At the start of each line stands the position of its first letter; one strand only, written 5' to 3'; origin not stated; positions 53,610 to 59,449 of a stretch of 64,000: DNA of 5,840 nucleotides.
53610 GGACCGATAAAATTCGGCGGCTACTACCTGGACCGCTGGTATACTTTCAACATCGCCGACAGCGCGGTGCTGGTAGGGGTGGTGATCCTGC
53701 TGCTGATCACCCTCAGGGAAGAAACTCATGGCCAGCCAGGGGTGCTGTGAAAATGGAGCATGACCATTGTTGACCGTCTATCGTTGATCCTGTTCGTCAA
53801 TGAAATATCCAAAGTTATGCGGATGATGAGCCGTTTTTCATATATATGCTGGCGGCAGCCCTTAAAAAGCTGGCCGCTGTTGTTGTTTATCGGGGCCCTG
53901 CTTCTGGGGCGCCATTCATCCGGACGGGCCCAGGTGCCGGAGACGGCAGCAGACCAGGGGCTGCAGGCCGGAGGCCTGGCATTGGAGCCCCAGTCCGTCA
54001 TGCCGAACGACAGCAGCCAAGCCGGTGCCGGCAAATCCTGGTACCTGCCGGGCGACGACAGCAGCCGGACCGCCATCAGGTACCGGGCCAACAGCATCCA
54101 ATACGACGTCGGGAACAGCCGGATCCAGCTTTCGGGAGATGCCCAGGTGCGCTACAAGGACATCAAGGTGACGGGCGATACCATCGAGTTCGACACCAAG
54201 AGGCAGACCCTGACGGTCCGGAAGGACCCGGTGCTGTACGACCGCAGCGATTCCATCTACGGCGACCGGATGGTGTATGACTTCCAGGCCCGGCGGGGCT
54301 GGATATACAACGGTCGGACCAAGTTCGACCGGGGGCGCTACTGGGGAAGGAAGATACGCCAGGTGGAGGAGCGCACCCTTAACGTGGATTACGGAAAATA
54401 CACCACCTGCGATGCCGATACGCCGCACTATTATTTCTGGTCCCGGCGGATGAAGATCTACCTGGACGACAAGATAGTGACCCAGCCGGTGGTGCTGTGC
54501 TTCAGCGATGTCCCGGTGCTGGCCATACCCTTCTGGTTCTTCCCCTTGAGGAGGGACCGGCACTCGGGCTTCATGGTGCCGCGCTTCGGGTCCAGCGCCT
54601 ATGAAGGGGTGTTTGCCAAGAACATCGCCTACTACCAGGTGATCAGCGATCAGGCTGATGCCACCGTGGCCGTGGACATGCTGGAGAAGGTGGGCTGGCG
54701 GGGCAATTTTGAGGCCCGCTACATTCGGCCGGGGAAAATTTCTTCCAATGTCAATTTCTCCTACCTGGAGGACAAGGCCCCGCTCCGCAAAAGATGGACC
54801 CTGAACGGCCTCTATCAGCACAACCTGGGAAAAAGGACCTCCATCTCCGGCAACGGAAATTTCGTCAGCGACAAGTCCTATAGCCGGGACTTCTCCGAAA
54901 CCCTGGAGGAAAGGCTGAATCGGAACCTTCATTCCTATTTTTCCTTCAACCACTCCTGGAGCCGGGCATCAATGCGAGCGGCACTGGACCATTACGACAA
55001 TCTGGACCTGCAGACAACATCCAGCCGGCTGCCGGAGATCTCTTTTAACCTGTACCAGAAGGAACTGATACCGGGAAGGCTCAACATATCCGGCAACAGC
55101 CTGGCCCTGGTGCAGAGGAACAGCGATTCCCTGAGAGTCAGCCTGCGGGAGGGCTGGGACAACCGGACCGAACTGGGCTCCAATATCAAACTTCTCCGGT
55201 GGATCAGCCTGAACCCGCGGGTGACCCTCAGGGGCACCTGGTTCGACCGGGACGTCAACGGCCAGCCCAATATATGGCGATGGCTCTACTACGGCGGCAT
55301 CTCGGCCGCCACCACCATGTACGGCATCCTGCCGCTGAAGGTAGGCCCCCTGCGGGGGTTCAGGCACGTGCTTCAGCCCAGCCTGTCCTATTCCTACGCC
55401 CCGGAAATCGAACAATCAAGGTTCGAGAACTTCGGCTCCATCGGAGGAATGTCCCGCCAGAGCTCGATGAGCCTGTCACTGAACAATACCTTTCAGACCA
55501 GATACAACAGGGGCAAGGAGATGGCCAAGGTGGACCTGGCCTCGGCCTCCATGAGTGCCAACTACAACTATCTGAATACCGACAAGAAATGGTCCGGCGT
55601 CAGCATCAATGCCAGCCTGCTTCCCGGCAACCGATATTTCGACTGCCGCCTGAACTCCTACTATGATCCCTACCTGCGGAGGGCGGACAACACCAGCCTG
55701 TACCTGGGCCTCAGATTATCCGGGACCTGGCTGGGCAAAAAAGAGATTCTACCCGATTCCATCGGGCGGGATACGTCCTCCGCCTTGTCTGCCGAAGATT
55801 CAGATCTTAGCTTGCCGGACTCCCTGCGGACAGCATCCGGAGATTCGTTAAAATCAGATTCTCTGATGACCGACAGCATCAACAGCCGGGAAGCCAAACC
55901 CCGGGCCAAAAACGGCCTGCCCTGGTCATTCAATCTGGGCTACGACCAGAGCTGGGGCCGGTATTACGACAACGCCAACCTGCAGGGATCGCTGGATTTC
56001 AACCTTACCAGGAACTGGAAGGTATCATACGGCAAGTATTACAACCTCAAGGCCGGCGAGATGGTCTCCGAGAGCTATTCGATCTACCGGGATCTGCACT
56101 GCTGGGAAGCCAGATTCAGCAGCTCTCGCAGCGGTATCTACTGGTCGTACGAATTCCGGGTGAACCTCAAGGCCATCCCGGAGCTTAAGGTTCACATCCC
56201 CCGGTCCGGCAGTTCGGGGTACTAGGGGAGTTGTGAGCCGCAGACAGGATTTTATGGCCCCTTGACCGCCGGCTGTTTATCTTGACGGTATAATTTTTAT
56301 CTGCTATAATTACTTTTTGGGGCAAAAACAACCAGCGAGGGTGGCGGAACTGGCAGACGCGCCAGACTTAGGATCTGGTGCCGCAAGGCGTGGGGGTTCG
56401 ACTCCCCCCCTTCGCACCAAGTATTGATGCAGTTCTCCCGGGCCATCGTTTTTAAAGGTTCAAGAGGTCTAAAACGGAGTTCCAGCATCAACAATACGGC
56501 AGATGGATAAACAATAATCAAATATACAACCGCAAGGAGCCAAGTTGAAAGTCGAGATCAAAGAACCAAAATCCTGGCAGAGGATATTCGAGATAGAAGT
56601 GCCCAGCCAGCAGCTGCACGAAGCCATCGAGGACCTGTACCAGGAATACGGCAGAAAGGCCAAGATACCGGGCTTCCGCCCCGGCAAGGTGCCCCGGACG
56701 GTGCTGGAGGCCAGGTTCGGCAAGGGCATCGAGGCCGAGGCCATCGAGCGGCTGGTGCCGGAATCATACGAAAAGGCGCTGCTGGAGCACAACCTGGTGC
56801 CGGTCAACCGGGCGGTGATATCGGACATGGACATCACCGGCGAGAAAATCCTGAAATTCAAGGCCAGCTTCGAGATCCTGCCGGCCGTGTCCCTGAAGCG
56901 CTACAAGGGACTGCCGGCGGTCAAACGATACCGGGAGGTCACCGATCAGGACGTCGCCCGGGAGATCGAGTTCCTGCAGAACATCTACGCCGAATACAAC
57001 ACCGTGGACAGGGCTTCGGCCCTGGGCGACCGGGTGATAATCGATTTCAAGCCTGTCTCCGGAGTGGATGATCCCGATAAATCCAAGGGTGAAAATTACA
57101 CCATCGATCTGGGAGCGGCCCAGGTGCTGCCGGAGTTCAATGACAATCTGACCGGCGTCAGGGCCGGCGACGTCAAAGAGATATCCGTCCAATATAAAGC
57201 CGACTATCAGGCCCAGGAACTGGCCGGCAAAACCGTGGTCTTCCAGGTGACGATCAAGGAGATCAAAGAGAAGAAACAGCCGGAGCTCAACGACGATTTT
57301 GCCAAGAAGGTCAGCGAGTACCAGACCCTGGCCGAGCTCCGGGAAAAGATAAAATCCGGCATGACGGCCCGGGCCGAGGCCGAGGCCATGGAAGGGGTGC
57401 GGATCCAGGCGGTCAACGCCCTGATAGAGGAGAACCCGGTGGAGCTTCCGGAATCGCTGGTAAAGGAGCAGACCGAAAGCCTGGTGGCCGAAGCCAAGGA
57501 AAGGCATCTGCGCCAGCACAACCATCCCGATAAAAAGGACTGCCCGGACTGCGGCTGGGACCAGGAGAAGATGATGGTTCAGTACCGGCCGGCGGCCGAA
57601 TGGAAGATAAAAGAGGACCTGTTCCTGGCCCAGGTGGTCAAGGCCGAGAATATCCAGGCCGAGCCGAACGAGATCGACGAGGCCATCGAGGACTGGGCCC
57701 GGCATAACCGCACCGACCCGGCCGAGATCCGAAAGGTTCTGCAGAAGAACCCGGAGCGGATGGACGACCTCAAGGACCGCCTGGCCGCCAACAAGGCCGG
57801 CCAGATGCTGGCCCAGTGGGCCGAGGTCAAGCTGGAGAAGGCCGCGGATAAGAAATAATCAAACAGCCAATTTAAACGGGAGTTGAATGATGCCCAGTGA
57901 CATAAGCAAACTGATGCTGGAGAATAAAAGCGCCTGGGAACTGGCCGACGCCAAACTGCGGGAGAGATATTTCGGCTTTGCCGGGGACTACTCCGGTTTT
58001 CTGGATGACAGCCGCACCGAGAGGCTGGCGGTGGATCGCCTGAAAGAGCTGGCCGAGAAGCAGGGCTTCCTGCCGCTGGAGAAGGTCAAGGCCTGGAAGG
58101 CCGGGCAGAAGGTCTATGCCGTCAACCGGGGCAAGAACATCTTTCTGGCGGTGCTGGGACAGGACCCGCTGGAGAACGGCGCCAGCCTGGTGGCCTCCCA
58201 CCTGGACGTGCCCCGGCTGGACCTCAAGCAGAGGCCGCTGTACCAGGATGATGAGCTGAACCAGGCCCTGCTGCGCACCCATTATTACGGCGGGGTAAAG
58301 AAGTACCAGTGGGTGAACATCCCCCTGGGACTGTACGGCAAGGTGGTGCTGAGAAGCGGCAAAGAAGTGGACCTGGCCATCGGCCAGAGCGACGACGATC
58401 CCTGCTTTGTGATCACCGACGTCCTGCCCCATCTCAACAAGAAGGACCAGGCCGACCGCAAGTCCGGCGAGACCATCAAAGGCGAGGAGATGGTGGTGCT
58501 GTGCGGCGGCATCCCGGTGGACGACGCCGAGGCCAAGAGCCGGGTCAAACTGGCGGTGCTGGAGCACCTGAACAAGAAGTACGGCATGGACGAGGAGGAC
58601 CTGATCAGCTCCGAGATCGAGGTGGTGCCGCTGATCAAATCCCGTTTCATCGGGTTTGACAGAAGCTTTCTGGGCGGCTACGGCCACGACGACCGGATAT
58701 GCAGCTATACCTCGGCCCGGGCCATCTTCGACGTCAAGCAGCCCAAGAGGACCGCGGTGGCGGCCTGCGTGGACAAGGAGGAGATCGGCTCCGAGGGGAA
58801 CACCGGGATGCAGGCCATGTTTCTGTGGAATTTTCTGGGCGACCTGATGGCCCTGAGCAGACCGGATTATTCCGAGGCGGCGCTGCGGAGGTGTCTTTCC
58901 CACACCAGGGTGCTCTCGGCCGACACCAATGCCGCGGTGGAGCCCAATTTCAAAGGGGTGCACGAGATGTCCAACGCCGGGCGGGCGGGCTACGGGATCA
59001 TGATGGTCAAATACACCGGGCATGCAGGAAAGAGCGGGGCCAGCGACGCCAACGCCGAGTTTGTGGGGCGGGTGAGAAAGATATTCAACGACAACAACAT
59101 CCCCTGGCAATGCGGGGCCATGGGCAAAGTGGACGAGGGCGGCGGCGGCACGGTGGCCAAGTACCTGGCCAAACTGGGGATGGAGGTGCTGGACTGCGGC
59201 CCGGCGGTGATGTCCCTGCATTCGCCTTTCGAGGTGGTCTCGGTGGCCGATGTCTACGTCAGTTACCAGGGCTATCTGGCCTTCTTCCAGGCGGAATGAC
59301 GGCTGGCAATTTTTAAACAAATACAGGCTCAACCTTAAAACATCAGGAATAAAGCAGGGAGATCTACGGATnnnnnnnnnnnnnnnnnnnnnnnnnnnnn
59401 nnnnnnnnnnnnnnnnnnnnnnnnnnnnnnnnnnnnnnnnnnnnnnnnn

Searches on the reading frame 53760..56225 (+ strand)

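Call 18: search_protein_families(library=pfam, proteins=[window:53760-56225:+], max_evalue=0.01)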
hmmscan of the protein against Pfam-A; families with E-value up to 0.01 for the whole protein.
window:53760-56225:+ (821 aa): 3 families
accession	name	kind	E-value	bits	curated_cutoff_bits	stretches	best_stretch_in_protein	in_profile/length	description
PF19838.5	LptD_2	-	6e-52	177.3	22.5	1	239-638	1-464/464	LptD protein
PF04453.20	LptD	-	1.8e-13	51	22.4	1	344-558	2-225/384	LPS transport system D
PF03968.19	LptD_N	-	3.4e-06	27.7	20.4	1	106-149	69-112/113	LptA/(LptD N-terminal domain) LPS transport protein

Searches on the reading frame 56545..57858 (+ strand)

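Call 18: search_protein_families(library=pfam, proteins=[window:56545-57858:+], max_evalue=0.01)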
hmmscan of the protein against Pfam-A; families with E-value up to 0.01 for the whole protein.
window:56545-57858:+ (437 aa): 4 families
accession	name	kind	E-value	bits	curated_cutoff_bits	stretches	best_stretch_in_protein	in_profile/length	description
PF05697.18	Trigger_N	-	8.3e-38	130.4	22.2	1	1-142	1-142/144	Bacterial trigger factor protein (TF)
PF05698.19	Trigger_C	-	1.2e-27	97.3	22.7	1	261-422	1-160/162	Bacterial trigger factor protein (TF) C-terminus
PF00254.34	FKBP_C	-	6e-09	36.6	21.1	1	160-237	7-93/94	FKBP-type peptidyl-prolyl cis-trans isomerase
PF09312.16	SurA_N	-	0.0053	17.4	30.8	0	361-412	56-107/118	SurA N-terminal domain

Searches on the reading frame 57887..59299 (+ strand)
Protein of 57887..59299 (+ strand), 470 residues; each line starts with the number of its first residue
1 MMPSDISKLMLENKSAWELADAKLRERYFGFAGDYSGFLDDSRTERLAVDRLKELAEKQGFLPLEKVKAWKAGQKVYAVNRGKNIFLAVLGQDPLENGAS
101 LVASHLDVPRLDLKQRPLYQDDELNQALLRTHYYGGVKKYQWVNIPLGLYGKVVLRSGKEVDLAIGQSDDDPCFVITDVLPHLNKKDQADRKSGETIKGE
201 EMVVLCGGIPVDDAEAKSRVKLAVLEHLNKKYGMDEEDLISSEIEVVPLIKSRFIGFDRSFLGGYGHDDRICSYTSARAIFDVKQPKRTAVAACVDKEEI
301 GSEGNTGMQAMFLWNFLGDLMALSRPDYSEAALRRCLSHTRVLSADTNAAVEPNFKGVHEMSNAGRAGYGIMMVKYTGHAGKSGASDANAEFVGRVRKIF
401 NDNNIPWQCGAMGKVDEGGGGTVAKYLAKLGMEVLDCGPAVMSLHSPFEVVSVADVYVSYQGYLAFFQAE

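Call 18: search_protein_families(library=pfam, proteins=[window:57887-59299:+], max_evalue=0.01)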
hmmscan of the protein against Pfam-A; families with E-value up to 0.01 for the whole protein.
window:57887-59299:+ (470 aa): 2 families
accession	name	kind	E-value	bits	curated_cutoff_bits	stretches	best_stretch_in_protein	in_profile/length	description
PF02127.20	Peptidase_M18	-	5.6e-83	279.6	24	1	38-467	1-432/432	Aminopeptidase I zinc metalloprotease (M18)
PF05343.19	Peptidase_M42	-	0.00015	21.4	23.2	0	386-456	219-286/292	M42 glutamyl aminopeptidase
